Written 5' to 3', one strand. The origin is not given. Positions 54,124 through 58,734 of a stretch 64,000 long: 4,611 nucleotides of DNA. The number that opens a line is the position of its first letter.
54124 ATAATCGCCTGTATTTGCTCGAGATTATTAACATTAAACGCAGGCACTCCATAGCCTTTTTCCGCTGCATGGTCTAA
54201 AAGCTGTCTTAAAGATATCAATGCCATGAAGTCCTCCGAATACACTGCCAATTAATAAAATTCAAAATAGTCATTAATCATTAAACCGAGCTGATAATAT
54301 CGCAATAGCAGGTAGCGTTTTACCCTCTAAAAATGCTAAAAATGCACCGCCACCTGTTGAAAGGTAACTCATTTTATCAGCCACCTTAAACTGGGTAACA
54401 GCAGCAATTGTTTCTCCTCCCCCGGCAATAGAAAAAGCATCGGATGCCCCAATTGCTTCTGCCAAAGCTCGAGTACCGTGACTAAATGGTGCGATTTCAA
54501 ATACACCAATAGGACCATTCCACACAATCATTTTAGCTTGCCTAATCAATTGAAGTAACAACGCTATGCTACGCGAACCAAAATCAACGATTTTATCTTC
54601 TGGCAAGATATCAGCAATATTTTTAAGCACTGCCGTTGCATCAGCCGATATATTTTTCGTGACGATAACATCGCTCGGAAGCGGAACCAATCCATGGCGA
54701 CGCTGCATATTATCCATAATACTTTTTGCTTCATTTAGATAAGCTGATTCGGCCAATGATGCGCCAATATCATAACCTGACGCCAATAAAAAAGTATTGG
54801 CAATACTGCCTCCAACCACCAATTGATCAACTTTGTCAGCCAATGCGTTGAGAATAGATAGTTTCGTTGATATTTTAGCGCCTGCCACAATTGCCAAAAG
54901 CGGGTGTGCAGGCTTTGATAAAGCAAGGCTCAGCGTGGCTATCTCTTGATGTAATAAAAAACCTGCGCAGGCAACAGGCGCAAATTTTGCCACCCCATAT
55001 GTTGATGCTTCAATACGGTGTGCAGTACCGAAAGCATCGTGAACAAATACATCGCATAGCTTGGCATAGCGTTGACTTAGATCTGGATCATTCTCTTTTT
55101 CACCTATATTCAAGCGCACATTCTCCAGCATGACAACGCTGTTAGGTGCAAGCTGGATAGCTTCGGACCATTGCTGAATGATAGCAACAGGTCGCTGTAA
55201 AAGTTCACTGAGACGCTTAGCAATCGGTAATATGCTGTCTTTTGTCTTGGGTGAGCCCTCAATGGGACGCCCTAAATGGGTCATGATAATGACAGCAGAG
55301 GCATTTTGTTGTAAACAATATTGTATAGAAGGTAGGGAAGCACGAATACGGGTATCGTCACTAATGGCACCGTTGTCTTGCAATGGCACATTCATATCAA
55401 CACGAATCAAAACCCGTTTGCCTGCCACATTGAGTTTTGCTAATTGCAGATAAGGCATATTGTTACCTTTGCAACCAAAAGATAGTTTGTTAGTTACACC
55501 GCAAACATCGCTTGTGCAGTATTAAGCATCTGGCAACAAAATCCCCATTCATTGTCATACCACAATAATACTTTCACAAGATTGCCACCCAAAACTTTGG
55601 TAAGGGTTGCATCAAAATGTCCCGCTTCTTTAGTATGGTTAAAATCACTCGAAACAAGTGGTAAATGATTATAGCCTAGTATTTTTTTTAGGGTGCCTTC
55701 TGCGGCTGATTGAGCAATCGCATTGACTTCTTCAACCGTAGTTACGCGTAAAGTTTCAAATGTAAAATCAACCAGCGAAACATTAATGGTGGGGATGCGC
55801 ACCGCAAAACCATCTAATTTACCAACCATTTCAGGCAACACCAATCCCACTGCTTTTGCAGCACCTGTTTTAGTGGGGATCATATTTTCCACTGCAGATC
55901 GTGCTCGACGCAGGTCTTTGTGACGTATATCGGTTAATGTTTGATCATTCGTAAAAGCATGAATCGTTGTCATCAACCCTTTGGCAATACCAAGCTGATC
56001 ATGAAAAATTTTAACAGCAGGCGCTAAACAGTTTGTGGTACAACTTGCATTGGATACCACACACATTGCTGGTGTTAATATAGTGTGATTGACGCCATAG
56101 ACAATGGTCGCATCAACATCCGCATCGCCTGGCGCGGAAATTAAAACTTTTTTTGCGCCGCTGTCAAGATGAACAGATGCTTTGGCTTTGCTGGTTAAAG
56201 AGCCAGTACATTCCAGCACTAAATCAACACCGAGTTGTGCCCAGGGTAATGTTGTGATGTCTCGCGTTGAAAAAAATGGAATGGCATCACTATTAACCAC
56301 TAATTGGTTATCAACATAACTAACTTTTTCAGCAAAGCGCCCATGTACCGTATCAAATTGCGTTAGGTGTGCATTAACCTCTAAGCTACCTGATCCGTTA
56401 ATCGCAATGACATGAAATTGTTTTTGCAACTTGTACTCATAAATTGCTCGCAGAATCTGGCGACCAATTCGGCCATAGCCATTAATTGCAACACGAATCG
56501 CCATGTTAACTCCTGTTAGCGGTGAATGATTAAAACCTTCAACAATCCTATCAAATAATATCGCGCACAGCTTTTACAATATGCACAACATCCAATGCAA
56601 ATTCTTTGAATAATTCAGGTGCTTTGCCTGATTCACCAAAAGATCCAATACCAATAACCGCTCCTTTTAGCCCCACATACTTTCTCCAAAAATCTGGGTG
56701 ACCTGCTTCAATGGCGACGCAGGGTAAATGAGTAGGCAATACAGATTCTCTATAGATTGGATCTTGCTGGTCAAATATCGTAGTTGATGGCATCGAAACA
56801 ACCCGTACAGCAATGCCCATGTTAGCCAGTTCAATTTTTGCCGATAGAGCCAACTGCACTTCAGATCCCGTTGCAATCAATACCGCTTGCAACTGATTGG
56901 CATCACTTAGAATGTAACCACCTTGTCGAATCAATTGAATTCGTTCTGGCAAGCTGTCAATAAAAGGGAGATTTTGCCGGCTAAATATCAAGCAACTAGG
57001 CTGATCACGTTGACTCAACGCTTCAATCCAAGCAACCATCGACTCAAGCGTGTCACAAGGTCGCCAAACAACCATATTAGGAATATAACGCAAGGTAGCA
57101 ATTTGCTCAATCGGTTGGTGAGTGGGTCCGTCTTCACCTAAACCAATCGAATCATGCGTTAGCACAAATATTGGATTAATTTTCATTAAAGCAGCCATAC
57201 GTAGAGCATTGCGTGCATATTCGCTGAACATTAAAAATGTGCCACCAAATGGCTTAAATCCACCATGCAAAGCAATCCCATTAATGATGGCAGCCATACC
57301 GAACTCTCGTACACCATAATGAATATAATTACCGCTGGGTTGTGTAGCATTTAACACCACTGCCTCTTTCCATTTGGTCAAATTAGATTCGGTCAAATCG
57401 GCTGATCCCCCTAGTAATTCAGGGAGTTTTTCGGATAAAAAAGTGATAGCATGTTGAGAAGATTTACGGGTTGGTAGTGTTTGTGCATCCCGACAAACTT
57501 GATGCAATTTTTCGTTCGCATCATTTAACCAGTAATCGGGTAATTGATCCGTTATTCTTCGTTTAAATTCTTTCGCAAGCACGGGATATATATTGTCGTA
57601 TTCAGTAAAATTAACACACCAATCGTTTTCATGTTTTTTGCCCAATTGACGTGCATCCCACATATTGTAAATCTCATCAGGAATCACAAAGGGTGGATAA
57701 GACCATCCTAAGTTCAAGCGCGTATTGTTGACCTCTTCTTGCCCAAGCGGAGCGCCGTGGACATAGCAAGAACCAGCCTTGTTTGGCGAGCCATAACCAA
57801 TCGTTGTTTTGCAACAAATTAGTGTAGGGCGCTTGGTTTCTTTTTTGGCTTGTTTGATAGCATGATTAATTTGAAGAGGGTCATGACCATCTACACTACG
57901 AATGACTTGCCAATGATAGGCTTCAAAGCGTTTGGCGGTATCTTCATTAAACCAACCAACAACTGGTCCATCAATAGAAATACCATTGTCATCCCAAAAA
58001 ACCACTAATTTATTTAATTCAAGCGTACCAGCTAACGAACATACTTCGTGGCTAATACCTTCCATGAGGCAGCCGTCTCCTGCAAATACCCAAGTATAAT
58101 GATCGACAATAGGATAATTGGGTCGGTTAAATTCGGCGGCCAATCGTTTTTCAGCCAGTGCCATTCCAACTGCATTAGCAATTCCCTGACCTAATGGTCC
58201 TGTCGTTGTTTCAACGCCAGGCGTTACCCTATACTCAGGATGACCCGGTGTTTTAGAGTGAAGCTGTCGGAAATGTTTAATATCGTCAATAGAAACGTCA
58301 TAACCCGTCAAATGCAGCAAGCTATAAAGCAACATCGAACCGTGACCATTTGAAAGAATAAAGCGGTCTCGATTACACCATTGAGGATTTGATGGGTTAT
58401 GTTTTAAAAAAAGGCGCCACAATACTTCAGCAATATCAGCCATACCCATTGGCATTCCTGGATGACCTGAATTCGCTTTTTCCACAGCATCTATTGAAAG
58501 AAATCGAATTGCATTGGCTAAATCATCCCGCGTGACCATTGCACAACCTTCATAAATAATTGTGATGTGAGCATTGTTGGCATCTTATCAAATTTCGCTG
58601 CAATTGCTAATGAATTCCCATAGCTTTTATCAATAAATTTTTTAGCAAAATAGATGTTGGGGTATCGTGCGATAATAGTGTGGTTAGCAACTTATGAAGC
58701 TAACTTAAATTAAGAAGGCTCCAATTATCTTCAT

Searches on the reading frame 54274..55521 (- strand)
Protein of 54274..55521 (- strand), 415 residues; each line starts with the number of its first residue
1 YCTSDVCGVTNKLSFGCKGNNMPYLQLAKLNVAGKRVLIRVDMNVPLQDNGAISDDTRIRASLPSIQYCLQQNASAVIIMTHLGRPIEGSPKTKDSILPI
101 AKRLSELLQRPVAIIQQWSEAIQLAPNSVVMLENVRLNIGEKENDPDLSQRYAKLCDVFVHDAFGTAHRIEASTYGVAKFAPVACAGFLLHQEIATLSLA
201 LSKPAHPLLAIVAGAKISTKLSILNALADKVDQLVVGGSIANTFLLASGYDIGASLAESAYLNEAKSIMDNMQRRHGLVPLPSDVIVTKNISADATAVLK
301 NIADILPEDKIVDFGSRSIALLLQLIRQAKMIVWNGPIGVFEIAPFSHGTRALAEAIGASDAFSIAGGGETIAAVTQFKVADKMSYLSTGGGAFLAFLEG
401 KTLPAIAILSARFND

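Call 80: search_protein_families(library=ncbifam, max_evalue=1e-40, proteins=[window:54274-55521:-])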
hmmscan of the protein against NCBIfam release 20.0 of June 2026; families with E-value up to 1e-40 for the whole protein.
window:54274-55521:- (415 aa): 1 family
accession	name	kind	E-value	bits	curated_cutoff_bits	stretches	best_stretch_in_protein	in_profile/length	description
NF010569.0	PRK13962.1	equivalog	8.8e-126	420.6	883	1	27-410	6-392/645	bifunctional phosphoglycerate kinase/triosephosphate isomerase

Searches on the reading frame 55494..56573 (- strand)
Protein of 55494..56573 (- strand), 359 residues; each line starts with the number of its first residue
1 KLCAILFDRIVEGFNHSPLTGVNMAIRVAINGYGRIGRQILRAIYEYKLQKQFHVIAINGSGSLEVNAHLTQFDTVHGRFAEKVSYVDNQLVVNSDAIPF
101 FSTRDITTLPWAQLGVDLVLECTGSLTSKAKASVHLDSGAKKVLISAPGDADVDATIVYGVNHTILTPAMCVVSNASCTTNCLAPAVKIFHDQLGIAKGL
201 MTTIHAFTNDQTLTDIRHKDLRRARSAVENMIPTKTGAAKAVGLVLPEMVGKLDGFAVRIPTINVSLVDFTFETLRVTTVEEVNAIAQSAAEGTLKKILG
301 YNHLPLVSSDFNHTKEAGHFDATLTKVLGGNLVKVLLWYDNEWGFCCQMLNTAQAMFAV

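Call 80: search_protein_families(library=ncbifam, max_evalue=1e-40, proteins=[window:55494-56573:-])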
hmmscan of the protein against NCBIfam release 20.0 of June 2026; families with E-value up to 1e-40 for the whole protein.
window:55494-56573:- (359 aa): 9 families
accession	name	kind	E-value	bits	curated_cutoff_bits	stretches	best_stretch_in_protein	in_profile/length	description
TIGR01534.1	GAPDH-I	equivalog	1.3e-118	396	367.2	1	27-350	1-329/330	type I glyceraldehyde-3-phosphate dehydrogenase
NF010058.0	PRK13535.1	equivalog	6.7e-118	393.7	539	1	24-358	1-335/339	erythrose-4-phosphate dehydrogenase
NF005830.0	PRK07729.1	equivalog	2.5e-116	388.3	546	1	24-353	1-327/343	glyceraldehyde-3-phosphate dehydrogenase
TIGR01532.1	E4PD_g-proteo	equivalog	1.3e-112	376.3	530.55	1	27-350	1-324/325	erythrose-4-phosphate dehydrogenase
NF005641.0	PRK07403.1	equivalog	3e-110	368.6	616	1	26-354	2-330/337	type I glyceraldehyde-3-phosphate dehydrogenase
NF033735.1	G3PDH_Arsen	exception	7.7e-108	360.8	450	1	28-351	1-321/323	ArsJ-associated glyceraldehyde-3-phosphate dehydrogenase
NF006512.0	PRK08955.1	equivalog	6.4e-95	318.3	563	1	24-350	1-324/334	glyceraldehyde-3-phosphate dehydrogenase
NF011954.0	PRK15425.1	equivalog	1.2e-81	274.4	662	1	24-351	1-324/331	glyceraldehyde-3-phosphate dehydrogenase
NF006139.0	PRK08289.1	equivalog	5e-76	256.2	431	1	27-358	130-471/480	glyceraldehyde-3-phosphate dehydrogenase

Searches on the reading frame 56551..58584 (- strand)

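Call 80: search_protein_families(library=ncbifam, max_evalue=1e-40, proteins=[window:56551-58584:-])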
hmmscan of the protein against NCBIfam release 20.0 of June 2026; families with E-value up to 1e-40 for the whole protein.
window:56551-58584:- (677 aa): 4 families
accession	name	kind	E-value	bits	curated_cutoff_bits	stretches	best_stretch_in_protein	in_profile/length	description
TIGR00232.1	tktlase_bact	equivalog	1.3e-286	952.3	682.25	1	22-676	3-652/654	transketolase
NF004558.0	PRK05899.2-4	equivalog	5.6e-182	606.5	788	1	23-676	7-649/651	transketolase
NF004559.0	PRK05899.2-5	equivalog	4.5e-84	282.9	488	1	19-676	18-623/627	transketolase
NF004556.0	PRK05899.2-2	equivalog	3.5e-58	197.3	575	1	23-295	21-279/639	transketolase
